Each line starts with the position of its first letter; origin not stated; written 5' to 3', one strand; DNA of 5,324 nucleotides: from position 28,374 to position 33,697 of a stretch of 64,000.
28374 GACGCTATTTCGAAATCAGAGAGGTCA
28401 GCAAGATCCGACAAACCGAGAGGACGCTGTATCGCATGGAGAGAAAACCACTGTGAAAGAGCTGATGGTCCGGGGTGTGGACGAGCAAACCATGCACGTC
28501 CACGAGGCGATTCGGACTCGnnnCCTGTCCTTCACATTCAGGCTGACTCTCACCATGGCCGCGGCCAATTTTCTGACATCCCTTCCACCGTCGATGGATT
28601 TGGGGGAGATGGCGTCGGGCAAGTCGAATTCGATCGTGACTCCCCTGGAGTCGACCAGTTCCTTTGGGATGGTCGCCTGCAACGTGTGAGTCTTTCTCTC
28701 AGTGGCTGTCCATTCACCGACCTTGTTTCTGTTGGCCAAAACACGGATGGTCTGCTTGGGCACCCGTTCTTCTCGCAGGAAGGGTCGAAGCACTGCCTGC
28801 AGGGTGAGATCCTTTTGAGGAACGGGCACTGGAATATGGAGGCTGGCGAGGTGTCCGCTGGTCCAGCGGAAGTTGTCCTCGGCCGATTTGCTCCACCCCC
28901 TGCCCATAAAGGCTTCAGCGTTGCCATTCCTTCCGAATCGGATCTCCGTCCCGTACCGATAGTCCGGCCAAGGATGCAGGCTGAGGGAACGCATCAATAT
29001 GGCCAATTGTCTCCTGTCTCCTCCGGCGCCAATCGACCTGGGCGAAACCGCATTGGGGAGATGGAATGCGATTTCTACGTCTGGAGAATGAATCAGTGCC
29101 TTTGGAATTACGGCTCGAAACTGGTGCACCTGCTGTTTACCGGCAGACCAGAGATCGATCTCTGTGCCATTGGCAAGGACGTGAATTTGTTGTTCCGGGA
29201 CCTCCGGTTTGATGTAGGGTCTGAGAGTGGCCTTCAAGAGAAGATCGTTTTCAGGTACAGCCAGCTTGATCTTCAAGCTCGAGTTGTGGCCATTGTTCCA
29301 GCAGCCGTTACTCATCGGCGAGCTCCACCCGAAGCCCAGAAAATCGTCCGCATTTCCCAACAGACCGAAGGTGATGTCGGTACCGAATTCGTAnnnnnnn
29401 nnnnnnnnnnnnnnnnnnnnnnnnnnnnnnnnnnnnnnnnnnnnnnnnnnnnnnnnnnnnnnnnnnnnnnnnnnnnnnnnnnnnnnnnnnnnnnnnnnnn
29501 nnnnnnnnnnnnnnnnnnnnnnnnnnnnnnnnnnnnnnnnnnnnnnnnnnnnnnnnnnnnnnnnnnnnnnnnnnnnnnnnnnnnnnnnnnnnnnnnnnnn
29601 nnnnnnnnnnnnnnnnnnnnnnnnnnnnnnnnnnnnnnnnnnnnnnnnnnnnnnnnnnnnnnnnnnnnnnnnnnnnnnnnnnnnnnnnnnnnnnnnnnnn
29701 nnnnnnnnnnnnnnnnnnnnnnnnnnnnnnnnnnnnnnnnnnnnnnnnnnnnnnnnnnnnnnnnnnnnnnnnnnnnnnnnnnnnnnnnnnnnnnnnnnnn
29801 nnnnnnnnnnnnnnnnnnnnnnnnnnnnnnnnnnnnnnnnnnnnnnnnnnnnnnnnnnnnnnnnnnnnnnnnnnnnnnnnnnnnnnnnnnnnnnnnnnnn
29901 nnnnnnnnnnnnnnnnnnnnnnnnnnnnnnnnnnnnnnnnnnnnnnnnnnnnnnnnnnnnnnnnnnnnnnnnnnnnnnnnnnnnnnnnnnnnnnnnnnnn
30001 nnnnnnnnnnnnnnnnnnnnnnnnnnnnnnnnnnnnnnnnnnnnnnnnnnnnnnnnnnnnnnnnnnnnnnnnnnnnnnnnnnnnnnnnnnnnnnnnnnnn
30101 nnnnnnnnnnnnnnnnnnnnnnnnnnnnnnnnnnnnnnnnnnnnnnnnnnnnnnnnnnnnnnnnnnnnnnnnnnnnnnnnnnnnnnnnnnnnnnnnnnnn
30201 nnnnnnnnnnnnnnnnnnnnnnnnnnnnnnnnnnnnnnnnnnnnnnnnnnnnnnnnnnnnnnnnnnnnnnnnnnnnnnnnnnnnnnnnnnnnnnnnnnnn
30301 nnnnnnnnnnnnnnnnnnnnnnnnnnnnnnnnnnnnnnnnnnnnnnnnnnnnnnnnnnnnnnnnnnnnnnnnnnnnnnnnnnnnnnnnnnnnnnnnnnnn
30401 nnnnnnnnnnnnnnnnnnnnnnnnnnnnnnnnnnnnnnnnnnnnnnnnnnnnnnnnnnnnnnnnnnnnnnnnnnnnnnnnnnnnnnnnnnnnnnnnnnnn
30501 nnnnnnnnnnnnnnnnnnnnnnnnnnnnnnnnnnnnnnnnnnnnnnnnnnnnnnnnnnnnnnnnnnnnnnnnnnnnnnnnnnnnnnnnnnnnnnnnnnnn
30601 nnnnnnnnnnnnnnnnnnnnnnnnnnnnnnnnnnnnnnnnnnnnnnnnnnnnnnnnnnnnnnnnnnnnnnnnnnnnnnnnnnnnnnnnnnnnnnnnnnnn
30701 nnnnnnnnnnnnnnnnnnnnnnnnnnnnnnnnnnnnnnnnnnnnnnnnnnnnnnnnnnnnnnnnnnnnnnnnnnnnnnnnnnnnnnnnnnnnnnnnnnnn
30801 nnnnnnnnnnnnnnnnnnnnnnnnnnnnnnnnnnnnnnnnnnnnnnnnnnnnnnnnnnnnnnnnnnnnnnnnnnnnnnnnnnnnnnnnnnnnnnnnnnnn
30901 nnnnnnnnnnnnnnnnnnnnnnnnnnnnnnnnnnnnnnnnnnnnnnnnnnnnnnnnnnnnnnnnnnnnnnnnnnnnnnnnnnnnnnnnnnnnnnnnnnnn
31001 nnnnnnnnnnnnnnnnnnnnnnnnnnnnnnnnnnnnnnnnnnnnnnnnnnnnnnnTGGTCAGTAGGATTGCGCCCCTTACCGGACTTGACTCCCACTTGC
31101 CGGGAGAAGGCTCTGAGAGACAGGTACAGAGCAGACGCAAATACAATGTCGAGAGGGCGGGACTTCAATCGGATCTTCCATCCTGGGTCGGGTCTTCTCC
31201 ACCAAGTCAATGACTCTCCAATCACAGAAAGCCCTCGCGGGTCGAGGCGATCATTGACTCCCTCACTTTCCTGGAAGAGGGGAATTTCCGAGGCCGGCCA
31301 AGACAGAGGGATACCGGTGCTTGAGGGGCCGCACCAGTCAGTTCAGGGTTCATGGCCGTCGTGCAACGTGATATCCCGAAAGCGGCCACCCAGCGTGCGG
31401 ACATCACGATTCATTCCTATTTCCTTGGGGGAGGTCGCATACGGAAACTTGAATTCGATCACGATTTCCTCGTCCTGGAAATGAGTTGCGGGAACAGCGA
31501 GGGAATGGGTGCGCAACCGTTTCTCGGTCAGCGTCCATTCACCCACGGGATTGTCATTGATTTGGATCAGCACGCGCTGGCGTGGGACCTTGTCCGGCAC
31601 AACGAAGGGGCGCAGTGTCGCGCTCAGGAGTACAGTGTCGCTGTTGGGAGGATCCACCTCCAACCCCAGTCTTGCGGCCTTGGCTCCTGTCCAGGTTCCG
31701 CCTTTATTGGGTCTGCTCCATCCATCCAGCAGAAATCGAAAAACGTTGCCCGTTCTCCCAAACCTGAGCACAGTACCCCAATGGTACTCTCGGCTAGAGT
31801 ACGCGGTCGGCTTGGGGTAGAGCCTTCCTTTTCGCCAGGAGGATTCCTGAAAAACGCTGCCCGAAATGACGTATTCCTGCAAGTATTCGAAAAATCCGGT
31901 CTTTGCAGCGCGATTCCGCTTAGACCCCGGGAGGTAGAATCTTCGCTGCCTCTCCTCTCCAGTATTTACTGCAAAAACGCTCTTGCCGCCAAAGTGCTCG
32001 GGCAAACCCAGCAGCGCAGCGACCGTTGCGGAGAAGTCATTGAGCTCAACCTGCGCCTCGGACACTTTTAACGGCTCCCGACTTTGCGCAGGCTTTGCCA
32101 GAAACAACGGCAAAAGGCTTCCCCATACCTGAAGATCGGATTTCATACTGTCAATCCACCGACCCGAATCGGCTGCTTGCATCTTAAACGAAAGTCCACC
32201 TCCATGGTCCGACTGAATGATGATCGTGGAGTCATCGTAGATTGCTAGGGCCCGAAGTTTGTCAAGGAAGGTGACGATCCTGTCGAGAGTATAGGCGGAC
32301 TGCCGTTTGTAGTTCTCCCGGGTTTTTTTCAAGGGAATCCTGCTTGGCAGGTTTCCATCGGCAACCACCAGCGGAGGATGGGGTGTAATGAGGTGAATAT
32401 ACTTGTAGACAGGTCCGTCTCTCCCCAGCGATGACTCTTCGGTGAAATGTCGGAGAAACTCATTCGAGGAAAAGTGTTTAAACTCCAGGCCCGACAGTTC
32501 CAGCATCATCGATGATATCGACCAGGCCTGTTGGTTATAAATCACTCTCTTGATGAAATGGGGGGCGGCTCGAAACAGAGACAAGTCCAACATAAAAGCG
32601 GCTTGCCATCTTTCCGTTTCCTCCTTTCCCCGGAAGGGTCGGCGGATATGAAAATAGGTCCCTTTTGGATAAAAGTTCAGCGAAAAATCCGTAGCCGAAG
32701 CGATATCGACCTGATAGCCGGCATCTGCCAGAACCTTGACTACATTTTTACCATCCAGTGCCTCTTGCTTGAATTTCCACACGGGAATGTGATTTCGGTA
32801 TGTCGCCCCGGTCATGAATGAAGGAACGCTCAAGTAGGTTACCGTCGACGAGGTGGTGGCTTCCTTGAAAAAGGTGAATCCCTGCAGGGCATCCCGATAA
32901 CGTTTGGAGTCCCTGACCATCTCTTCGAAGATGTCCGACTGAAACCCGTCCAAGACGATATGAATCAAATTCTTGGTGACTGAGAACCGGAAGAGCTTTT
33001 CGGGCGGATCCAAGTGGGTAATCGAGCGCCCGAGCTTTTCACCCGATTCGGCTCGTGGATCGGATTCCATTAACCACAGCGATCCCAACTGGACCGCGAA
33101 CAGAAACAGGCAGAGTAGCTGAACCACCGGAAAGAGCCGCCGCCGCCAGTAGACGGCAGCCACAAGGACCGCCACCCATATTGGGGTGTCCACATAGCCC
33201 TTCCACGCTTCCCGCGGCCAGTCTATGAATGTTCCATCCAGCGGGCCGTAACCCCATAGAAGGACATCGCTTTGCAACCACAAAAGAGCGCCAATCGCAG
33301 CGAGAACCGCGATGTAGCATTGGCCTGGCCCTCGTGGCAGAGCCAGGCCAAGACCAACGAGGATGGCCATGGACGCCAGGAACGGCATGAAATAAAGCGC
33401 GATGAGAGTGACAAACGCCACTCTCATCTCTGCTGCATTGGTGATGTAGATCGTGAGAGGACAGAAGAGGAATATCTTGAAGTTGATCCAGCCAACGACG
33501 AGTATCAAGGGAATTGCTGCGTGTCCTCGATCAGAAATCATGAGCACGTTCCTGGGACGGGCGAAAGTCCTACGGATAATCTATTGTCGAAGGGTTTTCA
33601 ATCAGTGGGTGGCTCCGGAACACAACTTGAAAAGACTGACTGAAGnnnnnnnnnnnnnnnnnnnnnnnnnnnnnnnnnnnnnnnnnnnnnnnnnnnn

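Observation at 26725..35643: Operon of three paralogous membrane sulfatase/LTA-synthase-like proteins converging on a SAM-methyltransferase plus mini membrane protein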

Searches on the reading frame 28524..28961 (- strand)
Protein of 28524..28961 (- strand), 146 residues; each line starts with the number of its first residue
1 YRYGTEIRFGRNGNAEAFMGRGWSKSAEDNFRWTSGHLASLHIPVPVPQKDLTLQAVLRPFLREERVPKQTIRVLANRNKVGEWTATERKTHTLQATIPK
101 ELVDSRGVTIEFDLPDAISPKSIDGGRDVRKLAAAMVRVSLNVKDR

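Call 46: search_protein_families(library=pfam, proteins=[window:28524-28961:-], max_evalue=10)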
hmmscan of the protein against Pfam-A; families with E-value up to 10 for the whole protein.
seq(146 aa): 0 families

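Call 56: predict_structure(alignment_id=A3)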
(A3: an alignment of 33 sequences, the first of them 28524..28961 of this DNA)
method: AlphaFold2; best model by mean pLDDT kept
length: 146 residues; sequences in the alignment: 33
mean_pLDDT: 97.2   pTM: 0.90
mean pLDDT of the five models: 97.2, 97.0, 96.9, 96.8, 96.5
residues with pLDDT >= 90: 142; 70-90: 4; 50-70: 0; < 50: 0
segments of 3 or more residues with pLDDT < 50: none
pLDDT, mean of each block of 10 residues (from residue 1): 97 97 92 98 98 99 96 99 98 98 98 98 97 98 92
secondary structure, 60 per line:
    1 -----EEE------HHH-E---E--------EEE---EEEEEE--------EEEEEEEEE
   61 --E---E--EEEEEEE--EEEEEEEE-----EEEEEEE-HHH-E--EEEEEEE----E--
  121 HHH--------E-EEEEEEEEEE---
elements in order: E6-8 E32-34 E38-43 E52-60 E70-76 E79-86 E92-98 E107-113 E134-143
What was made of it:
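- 28524..28961 (-): S3 CBM-like beta-sandwich domain, copy 2 (residues 699-844). AlphaFold2 pLDDT 97.2 (call 56).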

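Call 59: fold_search(model_id=the predicted structure, library=pdb)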
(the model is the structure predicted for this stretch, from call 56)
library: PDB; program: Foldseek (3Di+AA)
matches with E <= 10: 1611; with E <= 0.001: 17
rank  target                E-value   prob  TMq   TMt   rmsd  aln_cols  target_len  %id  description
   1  3wnp_A                2.8e-04  1.00  0.54  0.13   5.6       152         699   12  D308A, F268V, D469Y, A513V, and Y515S quintuple mutant of Bacillus circulans T-3040 cycloisomaltooligosaccharide gluca (released 2014-02-05)
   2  8xck_F                3.1e-04  1.00  0.42  0.24   6.5       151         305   16  Closed state of central tail fiber of bacteriophage lambda (released 2024-05-01)
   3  3nru_A                3.8e-04  1.00  0.53  0.50   5.8       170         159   14  Ligand binding domain of EPHA7 (released 2010-12-08)
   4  3wnk                  4.1e-04  1.00  0.52  0.13   5.8       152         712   13  Crystal Structure of Bacillus circulans T-3040 cycloisomaltooligosaccharide glucanotransferase (released 2014-02-05)
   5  1w0n                  4.3e-04  1.00  0.55  0.65   5.0       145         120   10  Structure of uncomplexed Carbohydrate Binding Domain CBM36 (released 2004-10-27)
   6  7ay3                  4.8e-04  1.00  0.59  0.67   4.9       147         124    7  Crystal structure of the CBM36-1 domain of a multidomain xylanase from the hindgut metagenome of Trinervitermes trinervo (released 2020-11-18)
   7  1ux7_A                5.3e-04  1.00  0.55  0.64   5.2       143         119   10  Carbohydrate-Binding Module CBM36 in complex with calcium and xylotriose (released 2004-10-27)
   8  8xmz_A                5.3e-04  1.00  0.50  0.53   5.6       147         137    9  Crystal structure of a novel porphyran-binding carbohydrate binding module (released 2024-01-17)
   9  3wno_A                6.5e-04  1.00  0.49  0.13   5.9       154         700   13  D308A mutant of Bacillus circulans T-3040 cycloisomaltooligosaccharide glucanotransferase complexed with cycloisomalto (released 2014-02-05)
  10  9jsk_A                7.3e-04  1.00  0.55  0.21   4.5       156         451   11  Clostridium perfringens iota toxin pore Ib in prepore IV state (released 2025-05-14)
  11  8xcj_F                7.3e-04  1.00  0.41  0.19   6.8       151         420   15  Open State of central tail fiber of bacteriophage lambda upon binding to LamB (gpJ713-LamB complex) (released 2024-05-01)
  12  3wnl_A                7.7e-04  1.00  0.50  0.13   5.9       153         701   11  D308A mutant of Bacillus circulans T-3040 cycloisomaltooligosaccharide glucanotransferase complexed with isomaltohexao (released 2014-02-05)
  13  5f7u_A                8.1e-04  1.00  0.48  0.08   7.0       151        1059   11  Cycloalternan-forming enzyme from Listeria monocytogenes in complex with pentasaccharide substrate (released 2016-09-21)
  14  3wnn_B                8.5e-04  1.00  0.49  0.13   5.9       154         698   13  D308A mutant of Bacillus circulans T-3040 cycloisomaltooligosaccharide glucanotransferase complexed with isomaltooctao (released 2014-02-05)
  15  9jsk_B                8.5e-04  1.00  0.51  0.20   5.8       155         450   10  Clostridium perfringens iota toxin pore Ib in prepore IV state (released 2025-05-14)
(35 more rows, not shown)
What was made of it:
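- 28524..28961 (-): Foldseek hits to CBM35, CBM36, CBM6, CBM4, CBM16 and the BcsB carbohydrate-binding domain, with TM-scores mostly about 0.4-0.6 (call 59).
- Closest known: Pfam DUF7024 / CBM35-CBM36-CBM6-type beta-sandwich modules. Same: The fold of the S2/S3 C-terminal domains (calls 56, 59).
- CBM-like fold (calls 56, 59).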

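Call 71: search_protein_representatives(alignment_id=A3)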
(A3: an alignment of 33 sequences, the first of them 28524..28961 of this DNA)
Query: 33 sequences, 145 profile positions. Proteins with E-value up to 0.001 (for the whole library): 12486; up to 1e-10: 5970; up to 1e-30: 563. The best 150 are listed.
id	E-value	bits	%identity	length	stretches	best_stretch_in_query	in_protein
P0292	2.8e-146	497.6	-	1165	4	1-142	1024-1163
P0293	7.4e-138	470.3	-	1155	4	1-141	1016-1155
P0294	7.6e-133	454.0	-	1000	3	1-143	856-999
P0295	7.0e-127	434.7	-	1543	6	15-142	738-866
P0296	1.9e-120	413.8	-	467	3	1-140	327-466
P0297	1.7e-114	394.5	-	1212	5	10-141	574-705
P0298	1.3e-110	382.0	-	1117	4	1-141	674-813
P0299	2.5e-109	377.8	-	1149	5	20-144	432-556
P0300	7.4e-104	360.0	-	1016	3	1-141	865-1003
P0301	9.7e-104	359.6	-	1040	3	7-142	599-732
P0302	8.4e-101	350.1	-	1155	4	1-144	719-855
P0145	3.5e-100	348.1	-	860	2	1-143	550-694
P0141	4.2e-96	334.9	-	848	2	1-142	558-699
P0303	1.2e-91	320.5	-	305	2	2-142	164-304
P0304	1.2e-89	313.9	-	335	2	1-141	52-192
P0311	1.8e-79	280.9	-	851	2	1-142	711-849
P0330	3.0e-70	251.1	-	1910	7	1-142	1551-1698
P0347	6.2e-66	237.0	-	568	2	1-143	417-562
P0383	1.9e-57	209.5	-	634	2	1-142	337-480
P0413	1.5e-52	193.6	-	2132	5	3-141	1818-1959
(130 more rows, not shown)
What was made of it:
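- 28524..28961 (-): The profile finds 12,486 representatives (call 71).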

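Call 72: search_protein_families(library=pfam, proteins=[P0292, P0295, P0296, P0303, P0311, P0330, P0413, P0347, P0304, P0383], max_evalue=0.0001)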
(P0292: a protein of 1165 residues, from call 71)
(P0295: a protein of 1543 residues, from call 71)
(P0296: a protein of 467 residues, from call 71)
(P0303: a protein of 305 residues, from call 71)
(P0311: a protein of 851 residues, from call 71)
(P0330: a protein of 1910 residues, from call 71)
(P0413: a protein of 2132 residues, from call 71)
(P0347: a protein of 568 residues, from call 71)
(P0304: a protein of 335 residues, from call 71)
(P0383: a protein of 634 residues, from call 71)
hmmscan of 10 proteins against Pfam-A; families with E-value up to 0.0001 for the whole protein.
P0292 (1165 aa): 1 family
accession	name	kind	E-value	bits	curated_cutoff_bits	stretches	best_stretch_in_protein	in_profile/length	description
PF13231.12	PMT_2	-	9.7e-06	26.3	26.1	1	109-262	7-157/160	Dolichyl-phosphate-mannose-protein mannosyltransferase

P0295 (1543 aa): 1 family
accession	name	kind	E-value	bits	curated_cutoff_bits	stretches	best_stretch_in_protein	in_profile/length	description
PF13364.12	BetaGal_ABD2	-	4.3e-05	24.7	23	0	1442-1507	46-106/112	Beta-galactosidase second all-beta domain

P0296 (467 aa): 2 families
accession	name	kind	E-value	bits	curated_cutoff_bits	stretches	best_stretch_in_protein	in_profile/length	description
PF20620.4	DUF6805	-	8.4e-06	26.6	27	0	105-162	66-127/133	Family of unknown function (DUF6805)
PF24695.1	PITM1-3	-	1.3e-05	25.8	27.7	0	387-435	27-76/98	PITM 1-3, beta-sandwich domain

P0303 (305 aa): 0 families

P0311 (851 aa): 1 family
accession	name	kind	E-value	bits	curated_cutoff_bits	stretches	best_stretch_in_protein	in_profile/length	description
PF00884.28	Sulfatase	-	1.5e-16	61.1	25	1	185-438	1-248/301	Sulfatase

P0330 (1910 aa): 7 families
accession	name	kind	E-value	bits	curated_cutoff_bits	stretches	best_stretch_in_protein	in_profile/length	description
PF00534.26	Glycos_transf_1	-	8.1e-33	113.8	26.4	2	686-817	3-131/172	Glycosyl transferases group 1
PF13692.12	Glyco_trans_1_4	-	7.5e-28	98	27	2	294-414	3-129/142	Glycosyl transferases group 1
PF20706.3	GT4-conflict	-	9.8e-11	41.7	26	1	354-467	272-367/385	Family 4 Glycosyltransferase in conflict systems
PF16841.11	CBM60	-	6.3e-10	39.8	28.2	0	938-999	1-58/91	Ca-dependent carbohydrate-binding module xylan-binding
PF22895.2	DUF7024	-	9.7e-09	35.7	24.4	0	911-1022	34-139/145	Domain of unknown function (DUF7024)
PF13439.12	Glyco_transf_4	-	1.4e-06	28.9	28.5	0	142-275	72-169/170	Glycosyltransferase Family 4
PF13524.12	Glyco_trans_1_2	-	4.6e-06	27.1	25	0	309-455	4-143/144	Glycosyl transferase-like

P0413 (2132 aa): 5 families
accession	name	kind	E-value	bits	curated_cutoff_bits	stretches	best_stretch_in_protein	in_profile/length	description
PF00534.26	Glycos_transf_1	-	3.1e-40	137.9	26.4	3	886-1008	12-131/172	Glycosyl transferases group 1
PF13692.12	Glyco_trans_1_4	-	1e-34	120.3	27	3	890-1025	2-134/142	Glycosyl transferases group 1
PF20706.3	GT4-conflict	-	9.5e-07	28.6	26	0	549-633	276-352/385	Family 4 Glycosyltransferase in conflict systems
PF13439.12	Glyco_transf_4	-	1.9e-06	28.5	28.5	0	424-466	126-169/170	Glycosyltransferase Family 4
PF13524.12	Glyco_trans_1_2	-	7.6e-06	26.4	25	0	134-247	2-124/144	Glycosyl transferase-like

P0347 (568 aa): 2 families
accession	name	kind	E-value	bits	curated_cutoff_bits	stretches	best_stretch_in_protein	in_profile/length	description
PF05050.19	Methyltransf_21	-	7.6e-14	52.6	22.7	1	41-221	1-164/173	Methyltransferase FkbM domain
PF22895.2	DUF7024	-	5.8e-06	26.7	24.4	0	321-413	59-144/145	Domain of unknown function (DUF7024)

P0304 (335 aa): 0 families

P0383 (634 aa): 2 families
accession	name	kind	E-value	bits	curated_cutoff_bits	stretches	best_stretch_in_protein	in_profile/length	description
PF19717.4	DUF6212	-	6.9e-48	163.9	26.4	1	89-326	4-237/395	Family of unknown function (DUF6212)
PF22895.2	DUF7024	-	1.4e-05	25.4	24.4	0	357-479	29-144/145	Domain of unknown function (DUF7024)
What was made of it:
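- On Pfam DUF7024 (PF22895): Relatives retrieved with profile A3 give weak DUF7024 hits, E 6e-6 to 1e-8 (call 72).
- Closest known: Pfam DUF7024 / CBM35-CBM36-CBM6-type beta-sandwich modules. Same: They occur on GT4, GT-C and FkbM enzymes (calls 71, 72).
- The same domain family is fused to GT4, GT-C (PMT_2) and FkbM methyltransferase enzymes (calls 71, 72).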

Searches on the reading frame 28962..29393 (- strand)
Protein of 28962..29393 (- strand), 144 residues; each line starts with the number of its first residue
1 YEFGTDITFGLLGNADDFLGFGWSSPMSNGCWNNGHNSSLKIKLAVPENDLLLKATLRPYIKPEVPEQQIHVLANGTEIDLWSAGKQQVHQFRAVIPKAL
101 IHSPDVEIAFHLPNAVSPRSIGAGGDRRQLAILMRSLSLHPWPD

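Call 46: search_protein_families(library=pfam, proteins=[window:28962-29393:-], max_evalue=10)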
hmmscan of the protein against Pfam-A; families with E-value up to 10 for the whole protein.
seq(144 aa): 2 families
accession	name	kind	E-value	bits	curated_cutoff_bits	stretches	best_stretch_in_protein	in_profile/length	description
PF09684.15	Tail_P2_I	-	0.13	12.5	20.6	1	54-100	23-69/139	Phage tail protein (Tail_P2_I)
PF20598.4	DUF6795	-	0.15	12.8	27.4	1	62-92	56-86/103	Domain of unknown function (DUF6795)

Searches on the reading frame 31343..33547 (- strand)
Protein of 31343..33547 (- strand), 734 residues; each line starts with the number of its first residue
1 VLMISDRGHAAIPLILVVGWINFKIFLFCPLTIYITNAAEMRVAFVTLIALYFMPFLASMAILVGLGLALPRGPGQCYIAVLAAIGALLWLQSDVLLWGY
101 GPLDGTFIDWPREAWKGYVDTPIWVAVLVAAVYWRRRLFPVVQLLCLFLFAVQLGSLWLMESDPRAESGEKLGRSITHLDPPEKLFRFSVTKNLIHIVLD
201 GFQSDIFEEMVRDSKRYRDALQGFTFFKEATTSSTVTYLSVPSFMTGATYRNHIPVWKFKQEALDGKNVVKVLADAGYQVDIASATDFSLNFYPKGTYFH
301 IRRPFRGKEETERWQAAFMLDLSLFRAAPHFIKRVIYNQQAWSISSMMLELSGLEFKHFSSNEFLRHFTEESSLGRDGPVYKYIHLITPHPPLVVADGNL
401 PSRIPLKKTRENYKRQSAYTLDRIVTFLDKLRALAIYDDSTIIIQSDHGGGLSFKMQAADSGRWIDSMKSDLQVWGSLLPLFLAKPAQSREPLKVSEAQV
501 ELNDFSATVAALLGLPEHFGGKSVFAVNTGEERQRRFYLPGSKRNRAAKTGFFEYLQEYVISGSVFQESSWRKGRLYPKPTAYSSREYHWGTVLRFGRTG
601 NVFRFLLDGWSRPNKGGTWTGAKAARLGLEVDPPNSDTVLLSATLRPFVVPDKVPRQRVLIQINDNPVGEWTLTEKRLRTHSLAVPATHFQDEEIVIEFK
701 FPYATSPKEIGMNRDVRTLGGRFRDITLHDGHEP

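Call 8: search_protein_families(library=pfam, proteins=[window:31343-33547:-], max_evalue=0.1)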
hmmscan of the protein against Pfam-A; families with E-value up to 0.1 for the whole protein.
window:31343-33547:- (734 aa): 2 families
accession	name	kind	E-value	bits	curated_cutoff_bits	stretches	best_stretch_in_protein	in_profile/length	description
PF00884.28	Sulfatase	-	2.5e-17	63.6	25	1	192-514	1-300/301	Sulfatase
PF01663.27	Phosphodiest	-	0.0035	17.4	23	0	194-253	1-60/342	Type I phosphodiesterase / nucleotide pyrophosphatase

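Call 9: search_protein_families(library=ncbifam, proteins=[window:31343-33547:-], max_evalue=0.1)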
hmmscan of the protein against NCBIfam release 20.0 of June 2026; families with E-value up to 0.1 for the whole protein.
window:31343-33547:- (734 aa): 3 families
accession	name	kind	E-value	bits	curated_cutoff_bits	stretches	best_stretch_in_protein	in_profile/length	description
NF010322.0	PRK13759.1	equivalog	0.00026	19.6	481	1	406-542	263-394/486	arylsulfatase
NF053595.1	LptchSynLtaSGpos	equivalog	0.0032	16.1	970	1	377-450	392-467/626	lipoteichoic acid synthase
TIGR03417.1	chol_sulfatase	equivalog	0.096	11.5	433.45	0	406-456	248-303/500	choline-sulfatase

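Call 89: search_protein_families(library=padloc, proteins=[window:31343-33547:-], max_evalue=0.01)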
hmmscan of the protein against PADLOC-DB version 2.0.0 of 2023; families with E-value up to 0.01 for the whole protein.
window:31343-33547:- (734 aa): 0 families
